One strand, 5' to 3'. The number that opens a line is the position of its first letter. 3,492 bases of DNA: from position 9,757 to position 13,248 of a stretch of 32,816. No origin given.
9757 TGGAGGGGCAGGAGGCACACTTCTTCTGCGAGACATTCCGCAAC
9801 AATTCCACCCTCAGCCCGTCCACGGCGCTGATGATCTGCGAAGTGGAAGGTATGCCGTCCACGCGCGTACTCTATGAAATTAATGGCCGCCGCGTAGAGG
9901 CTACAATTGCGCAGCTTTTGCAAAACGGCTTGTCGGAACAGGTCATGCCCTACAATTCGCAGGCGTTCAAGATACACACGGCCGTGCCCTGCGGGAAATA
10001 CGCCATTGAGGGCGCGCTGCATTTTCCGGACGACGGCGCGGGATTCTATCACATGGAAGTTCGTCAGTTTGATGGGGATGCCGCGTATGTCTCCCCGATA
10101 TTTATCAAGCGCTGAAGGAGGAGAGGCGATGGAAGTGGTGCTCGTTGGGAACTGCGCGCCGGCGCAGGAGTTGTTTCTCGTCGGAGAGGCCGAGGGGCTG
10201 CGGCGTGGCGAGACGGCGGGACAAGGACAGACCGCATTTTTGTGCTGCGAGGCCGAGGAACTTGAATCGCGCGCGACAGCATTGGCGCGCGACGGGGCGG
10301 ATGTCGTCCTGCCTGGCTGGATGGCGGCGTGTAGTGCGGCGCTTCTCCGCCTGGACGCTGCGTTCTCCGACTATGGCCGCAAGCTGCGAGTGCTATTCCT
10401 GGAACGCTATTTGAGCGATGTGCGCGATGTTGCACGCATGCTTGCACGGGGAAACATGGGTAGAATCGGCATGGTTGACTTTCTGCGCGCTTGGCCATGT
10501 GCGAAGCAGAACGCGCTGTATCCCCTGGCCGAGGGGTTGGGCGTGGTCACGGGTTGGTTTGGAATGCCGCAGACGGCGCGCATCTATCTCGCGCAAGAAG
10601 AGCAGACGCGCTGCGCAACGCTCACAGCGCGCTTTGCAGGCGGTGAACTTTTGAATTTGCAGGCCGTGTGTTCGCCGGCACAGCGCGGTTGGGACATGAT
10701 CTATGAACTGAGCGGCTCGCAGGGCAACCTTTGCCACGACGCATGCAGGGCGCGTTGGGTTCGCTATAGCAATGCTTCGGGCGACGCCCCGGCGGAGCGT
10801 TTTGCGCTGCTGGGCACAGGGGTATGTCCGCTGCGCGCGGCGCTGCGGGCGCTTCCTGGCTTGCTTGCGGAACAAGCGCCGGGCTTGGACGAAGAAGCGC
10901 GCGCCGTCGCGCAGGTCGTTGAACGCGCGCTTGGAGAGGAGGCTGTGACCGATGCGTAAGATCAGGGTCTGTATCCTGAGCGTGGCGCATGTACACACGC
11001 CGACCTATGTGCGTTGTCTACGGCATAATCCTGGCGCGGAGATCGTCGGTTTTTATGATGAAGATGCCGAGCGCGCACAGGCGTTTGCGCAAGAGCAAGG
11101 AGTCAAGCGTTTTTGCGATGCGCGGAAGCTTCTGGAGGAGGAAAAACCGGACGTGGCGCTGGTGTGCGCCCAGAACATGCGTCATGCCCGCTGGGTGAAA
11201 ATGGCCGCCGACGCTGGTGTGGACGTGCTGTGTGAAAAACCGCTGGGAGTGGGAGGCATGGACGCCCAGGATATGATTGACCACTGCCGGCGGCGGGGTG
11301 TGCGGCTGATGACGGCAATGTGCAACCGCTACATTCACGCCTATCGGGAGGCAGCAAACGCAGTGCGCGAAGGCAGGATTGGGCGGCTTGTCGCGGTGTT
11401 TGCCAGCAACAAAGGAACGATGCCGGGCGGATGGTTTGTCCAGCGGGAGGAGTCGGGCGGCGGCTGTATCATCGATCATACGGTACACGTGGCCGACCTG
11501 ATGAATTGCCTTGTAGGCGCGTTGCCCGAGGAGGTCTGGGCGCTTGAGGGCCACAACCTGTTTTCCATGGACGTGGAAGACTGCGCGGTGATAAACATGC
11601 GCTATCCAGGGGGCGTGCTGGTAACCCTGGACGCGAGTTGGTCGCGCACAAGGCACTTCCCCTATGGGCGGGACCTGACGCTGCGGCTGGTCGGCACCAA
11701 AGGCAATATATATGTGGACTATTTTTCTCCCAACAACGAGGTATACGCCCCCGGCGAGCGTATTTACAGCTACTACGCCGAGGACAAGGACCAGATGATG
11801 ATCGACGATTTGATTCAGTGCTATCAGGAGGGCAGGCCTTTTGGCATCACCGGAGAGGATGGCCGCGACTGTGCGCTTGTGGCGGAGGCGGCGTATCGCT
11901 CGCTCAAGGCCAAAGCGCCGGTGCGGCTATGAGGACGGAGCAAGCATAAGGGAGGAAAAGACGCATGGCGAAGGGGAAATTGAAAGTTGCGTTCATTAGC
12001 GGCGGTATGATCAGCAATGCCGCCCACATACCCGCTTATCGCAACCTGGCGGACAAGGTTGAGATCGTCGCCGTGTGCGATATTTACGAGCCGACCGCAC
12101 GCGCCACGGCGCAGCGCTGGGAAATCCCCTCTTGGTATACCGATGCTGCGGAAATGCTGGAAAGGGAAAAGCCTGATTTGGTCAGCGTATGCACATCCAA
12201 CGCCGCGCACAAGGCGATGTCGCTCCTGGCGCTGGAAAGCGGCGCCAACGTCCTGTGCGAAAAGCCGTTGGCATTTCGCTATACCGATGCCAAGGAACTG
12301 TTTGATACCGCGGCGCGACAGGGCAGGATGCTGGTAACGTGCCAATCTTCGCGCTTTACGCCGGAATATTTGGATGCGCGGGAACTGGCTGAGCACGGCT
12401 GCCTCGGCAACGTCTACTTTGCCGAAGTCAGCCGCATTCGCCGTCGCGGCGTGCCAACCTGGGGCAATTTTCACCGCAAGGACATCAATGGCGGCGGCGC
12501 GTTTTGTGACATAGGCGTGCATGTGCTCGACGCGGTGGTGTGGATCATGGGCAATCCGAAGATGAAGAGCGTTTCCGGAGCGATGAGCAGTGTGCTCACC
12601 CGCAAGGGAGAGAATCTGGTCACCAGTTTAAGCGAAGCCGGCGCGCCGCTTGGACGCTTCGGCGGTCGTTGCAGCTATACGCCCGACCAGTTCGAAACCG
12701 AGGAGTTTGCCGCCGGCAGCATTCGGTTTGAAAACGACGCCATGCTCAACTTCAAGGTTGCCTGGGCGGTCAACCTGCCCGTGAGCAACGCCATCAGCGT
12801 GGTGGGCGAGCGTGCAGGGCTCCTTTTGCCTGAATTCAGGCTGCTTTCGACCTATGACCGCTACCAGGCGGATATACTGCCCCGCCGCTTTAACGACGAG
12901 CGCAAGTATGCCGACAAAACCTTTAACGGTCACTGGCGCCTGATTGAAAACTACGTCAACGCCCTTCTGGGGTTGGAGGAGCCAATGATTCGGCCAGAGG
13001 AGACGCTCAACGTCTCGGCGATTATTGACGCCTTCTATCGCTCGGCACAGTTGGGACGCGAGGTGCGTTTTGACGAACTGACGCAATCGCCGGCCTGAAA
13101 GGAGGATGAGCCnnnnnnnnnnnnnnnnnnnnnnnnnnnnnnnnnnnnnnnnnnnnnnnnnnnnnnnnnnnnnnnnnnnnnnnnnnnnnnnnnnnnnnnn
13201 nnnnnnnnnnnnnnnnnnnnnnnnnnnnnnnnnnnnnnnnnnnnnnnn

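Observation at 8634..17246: Seven-gene operon coupling four Gfo/Idh/MocA-type proteins and a DUF3604/PHP protein to a glycyl radical enzyme: candidate undescribed anaerobic radical pathway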

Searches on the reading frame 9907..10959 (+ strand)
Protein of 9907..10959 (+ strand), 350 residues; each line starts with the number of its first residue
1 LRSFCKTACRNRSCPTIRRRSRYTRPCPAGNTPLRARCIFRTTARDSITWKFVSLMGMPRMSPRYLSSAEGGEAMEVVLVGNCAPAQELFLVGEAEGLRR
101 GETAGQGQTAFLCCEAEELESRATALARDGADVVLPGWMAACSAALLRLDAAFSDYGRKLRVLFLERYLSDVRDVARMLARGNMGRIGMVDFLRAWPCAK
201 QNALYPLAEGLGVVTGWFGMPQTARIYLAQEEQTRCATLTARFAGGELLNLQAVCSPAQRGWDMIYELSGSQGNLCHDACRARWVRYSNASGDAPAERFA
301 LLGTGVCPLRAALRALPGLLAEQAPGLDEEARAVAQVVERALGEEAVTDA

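Call 4: search_protein_families(library=pfam, proteins=[window:9907-10959:+], max_evalue=0.01)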
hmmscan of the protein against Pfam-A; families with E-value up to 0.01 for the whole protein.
window:9907-10959:+ (350 aa): 0 families

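Call 5: search_protein_families(library=ncbifam, proteins=[window:9907-10959:+], max_evalue=0.01)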
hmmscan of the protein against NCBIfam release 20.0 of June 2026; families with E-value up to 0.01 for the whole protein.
window:9907-10959:+ (350 aa): 0 families

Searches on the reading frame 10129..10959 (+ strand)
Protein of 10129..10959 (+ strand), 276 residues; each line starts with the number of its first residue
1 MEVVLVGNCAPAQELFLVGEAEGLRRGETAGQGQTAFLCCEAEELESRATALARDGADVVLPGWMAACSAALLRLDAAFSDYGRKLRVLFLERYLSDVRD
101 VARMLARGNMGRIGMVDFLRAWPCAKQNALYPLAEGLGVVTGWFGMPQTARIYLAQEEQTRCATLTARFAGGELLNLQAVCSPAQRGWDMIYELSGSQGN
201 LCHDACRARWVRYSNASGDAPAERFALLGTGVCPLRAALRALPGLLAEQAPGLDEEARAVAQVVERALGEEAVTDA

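Call 36: search_protein_families(library=pfam, proteins=[window:10129-10959:+], max_evalue=0.001)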
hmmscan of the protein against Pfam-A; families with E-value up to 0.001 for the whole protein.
window:10129-10959:+ (276 aa): 0 families

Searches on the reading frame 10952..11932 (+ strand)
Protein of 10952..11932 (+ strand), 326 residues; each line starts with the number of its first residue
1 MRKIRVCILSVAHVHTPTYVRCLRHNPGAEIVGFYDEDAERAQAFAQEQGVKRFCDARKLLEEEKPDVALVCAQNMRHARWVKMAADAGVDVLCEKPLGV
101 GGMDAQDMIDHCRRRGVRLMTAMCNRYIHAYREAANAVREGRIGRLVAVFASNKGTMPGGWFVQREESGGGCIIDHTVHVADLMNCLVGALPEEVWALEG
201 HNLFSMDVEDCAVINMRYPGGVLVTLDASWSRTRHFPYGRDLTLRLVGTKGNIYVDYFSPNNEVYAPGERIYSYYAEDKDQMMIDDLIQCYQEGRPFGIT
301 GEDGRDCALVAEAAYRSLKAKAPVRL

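Call 4: search_protein_families(library=pfam, proteins=[window:10952-11932:+], max_evalue=0.01)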
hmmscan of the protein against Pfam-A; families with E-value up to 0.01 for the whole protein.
window:10952-11932:+ (326 aa): 3 families
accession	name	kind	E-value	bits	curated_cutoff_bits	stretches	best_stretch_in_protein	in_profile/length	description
PF22725.1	GFO_IDH_MocA_C3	-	9.3e-24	84.2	27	1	131-253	1-123/124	GFO/IDH/MocA C-terminal domain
PF01408.29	GFO_IDH_MocA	-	7.1e-22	78.8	24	1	20-121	16-118/120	Oxidoreductase family, NAD-binding Rossmann fold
PF02894.22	GFO_IDH_MocA_C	-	1e-18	68.4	22.9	1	137-326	3-218/218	Oxidoreductase family, C-terminal alpha/beta domain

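Call 5: search_protein_families(library=ncbifam, proteins=[window:10952-11932:+], max_evalue=0.01)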
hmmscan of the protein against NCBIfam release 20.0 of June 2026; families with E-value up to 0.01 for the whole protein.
window:10952-11932:+ (326 aa): 8 families
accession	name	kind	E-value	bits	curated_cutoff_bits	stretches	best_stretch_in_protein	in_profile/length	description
TIGR04380.1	myo_inos_iolG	equivalog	6e-36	124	355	1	23-325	20-330/330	inositol 2-dehydrogenase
NF040723.1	UDP-GlcNAcDh_Arch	equivalog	4.8e-30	105.1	450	1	5-318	2-301/302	UDP-N-acetylglucosamine 3-dehydrogenase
NF052479.1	LevoglcsnDh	equivalog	3.1e-20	72.2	650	1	36-192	43-206/386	levoglucosan dehydrogenase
NF041392.1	XylDh_Gfo6_Halo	equivalog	1.9e-18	66.4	350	1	40-324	53-348/350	D-xylose 1-dehydrogenase Gfo6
NF052679.1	InsChiInosDhIolG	equivalog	1.6e-13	50.4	540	1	23-255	22-250/343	bifunctional inositol 2-dehydrogenase/D-chiro-inositol 1-dehydrogenase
NF007574.0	PRK10206.1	equivalog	3.9e-08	32.7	352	1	33-150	33-150/345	oxidoreductase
NF058561.1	BT_2158_fam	equivalog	1.8e-05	23.5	750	1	28-151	56-182/487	glycoside 3-dehydrogenase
NF008607.0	PRK11579.1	subfamily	3.2e-05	23.1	330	1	3-188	4-189/346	oxidoreductase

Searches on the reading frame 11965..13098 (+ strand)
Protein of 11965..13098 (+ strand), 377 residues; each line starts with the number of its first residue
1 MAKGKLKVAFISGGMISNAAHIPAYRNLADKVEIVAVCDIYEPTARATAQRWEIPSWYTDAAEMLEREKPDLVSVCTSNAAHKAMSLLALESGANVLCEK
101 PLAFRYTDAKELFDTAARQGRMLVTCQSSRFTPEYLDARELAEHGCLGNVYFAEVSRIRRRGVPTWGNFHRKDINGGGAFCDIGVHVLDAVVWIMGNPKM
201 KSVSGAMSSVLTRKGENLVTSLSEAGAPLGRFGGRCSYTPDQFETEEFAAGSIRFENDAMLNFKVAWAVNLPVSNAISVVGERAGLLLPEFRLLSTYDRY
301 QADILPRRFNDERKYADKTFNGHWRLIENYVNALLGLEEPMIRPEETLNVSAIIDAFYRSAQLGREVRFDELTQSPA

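Call 4: search_protein_families(library=pfam, proteins=[window:11965-13098:+], max_evalue=0.01)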
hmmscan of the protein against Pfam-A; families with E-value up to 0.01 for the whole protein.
window:11965-13098:+ (377 aa): 4 families
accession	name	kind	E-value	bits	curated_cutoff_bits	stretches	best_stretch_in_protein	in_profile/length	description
PF01408.29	GFO_IDH_MocA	-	9.4e-26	91.3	24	1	7-123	2-116/120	Oxidoreductase family, NAD-binding Rossmann fold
PF22725.1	GFO_IDH_MocA_C3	-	1.1e-17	64.6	27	1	135-285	1-122/124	GFO/IDH/MocA C-terminal domain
PF02894.22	GFO_IDH_MocA_C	-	1.8e-16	61.1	22.9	1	139-367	1-216/218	Oxidoreductase family, C-terminal alpha/beta domain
PF03447.22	NAD_binding_3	-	0.0059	17.7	24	1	31-122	21-112/116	Homoserine dehydrogenase, NAD binding domain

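Call 5: search_protein_families(library=ncbifam, proteins=[window:11965-13098:+], max_evalue=0.01)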
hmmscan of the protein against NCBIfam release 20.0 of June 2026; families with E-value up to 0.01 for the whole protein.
window:11965-13098:+ (377 aa): 9 families
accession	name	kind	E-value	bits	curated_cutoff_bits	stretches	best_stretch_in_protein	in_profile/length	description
TIGR04380.1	myo_inos_iolG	equivalog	5e-27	94.6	355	1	6-198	2-188/330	inositol 2-dehydrogenase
NF040723.1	UDP-GlcNAcDh_Arch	equivalog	4.9e-26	91.9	450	1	6-212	1-193/302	UDP-N-acetylglucosamine 3-dehydrogenase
NF052479.1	LevoglcsnDh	equivalog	1.8e-21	76.3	650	1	5-212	3-217/386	levoglucosan dehydrogenase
NF007574.0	PRK10206.1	equivalog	2.4e-19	69.6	352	1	6-200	3-192/345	oxidoreductase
NF008607.0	PRK11579.1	subfamily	1.4e-17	63.8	330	1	5-203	4-197/346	oxidoreductase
NF052679.1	InsChiInosDhIolG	equivalog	2.9e-14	52.8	540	1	6-197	3-187/343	bifunctional inositol 2-dehydrogenase/D-chiro-inositol 1-dehydrogenase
NF041392.1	XylDh_Gfo6_Halo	equivalog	1.1e-11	44.1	350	1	3-198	14-215/350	D-xylose 1-dehydrogenase Gfo6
NF058561.1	BT_2158_fam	equivalog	4.2e-09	35.5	750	1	31-119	56-146/487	glycoside 3-dehydrogenase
NF058563.1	BT_2159_fam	equivalog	7e-05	22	650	1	29-196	22-184/350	disaccharide 3-dehydrogenase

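Call 23: search_solved_structures(query=window:11965-13098:+, max_evalue=1e-10)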
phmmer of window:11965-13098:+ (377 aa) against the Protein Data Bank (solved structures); distinct sequences matched with E-value up to 1e-10: 35.
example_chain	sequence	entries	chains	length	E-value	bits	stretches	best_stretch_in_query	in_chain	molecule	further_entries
9m3d_B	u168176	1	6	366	3.7e-61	210.3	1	4-368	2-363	DgpA1 from W974-1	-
7xr9_A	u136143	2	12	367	3.4e-51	177.5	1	4-363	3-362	DgpA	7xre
3e18_A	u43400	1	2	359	3.7e-25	91.9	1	13-212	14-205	oxidoreductase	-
3e82_A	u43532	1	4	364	1.5e-16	63.5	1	5-207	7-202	Putative oxidoreductase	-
3fd8_A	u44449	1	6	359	4.1e-16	62.1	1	6-200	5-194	Oxidoreductase, Gfo/Idh/MocA family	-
3i23_A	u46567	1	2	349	4.3e-16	62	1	6-200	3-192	Oxidoreductase, Gfo/Idh/MocA family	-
3q2k_A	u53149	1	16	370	5.4e-16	61.7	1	5-202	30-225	oxidoreductase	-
6jw6_A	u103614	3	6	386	5.4e-16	61.7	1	33-210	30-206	Dehydrogenase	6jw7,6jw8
6nor_A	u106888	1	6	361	6.1e-16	61.5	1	6-207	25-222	Putative NAD dependent dehydrogenase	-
4h3v_A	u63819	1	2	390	8.4e-16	61.1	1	22-212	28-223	Oxidoreductase domain protein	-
3q2i_A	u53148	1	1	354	1.1e-15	60.7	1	5-203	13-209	dehydrogenase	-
5a02_A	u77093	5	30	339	3e-15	59.2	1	51-199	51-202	ALDOSE-ALDOSE OXIDOREDUCTASE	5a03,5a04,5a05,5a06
9m37_A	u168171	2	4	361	5.1e-15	58.5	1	21-214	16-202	P581a DgpA2 and isoorientin complex structure | Gfo/Idh/MocA family protein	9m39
3cea_A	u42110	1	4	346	5.5e-15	58.4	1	6-209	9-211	Myo-inositol 2-dehydrogenase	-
3f4l_A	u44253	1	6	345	1.1e-14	57.4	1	7-199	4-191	Putative oxidoreductase yhhX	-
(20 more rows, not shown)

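Call 59: search_solved_structures(query=window:11965-13098:+, max_evalue=1e-40, show_alignments=2)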
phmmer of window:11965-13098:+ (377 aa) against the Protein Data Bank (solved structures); distinct sequences matched with E-value up to 1e-40: 2.
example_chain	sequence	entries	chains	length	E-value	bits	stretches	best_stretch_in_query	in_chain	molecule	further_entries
9m3d_B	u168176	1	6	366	3.7e-61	210.3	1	4-368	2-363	DgpA1 from W974-1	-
7xr9_A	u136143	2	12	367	3.4e-51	177.5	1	4-363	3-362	DgpA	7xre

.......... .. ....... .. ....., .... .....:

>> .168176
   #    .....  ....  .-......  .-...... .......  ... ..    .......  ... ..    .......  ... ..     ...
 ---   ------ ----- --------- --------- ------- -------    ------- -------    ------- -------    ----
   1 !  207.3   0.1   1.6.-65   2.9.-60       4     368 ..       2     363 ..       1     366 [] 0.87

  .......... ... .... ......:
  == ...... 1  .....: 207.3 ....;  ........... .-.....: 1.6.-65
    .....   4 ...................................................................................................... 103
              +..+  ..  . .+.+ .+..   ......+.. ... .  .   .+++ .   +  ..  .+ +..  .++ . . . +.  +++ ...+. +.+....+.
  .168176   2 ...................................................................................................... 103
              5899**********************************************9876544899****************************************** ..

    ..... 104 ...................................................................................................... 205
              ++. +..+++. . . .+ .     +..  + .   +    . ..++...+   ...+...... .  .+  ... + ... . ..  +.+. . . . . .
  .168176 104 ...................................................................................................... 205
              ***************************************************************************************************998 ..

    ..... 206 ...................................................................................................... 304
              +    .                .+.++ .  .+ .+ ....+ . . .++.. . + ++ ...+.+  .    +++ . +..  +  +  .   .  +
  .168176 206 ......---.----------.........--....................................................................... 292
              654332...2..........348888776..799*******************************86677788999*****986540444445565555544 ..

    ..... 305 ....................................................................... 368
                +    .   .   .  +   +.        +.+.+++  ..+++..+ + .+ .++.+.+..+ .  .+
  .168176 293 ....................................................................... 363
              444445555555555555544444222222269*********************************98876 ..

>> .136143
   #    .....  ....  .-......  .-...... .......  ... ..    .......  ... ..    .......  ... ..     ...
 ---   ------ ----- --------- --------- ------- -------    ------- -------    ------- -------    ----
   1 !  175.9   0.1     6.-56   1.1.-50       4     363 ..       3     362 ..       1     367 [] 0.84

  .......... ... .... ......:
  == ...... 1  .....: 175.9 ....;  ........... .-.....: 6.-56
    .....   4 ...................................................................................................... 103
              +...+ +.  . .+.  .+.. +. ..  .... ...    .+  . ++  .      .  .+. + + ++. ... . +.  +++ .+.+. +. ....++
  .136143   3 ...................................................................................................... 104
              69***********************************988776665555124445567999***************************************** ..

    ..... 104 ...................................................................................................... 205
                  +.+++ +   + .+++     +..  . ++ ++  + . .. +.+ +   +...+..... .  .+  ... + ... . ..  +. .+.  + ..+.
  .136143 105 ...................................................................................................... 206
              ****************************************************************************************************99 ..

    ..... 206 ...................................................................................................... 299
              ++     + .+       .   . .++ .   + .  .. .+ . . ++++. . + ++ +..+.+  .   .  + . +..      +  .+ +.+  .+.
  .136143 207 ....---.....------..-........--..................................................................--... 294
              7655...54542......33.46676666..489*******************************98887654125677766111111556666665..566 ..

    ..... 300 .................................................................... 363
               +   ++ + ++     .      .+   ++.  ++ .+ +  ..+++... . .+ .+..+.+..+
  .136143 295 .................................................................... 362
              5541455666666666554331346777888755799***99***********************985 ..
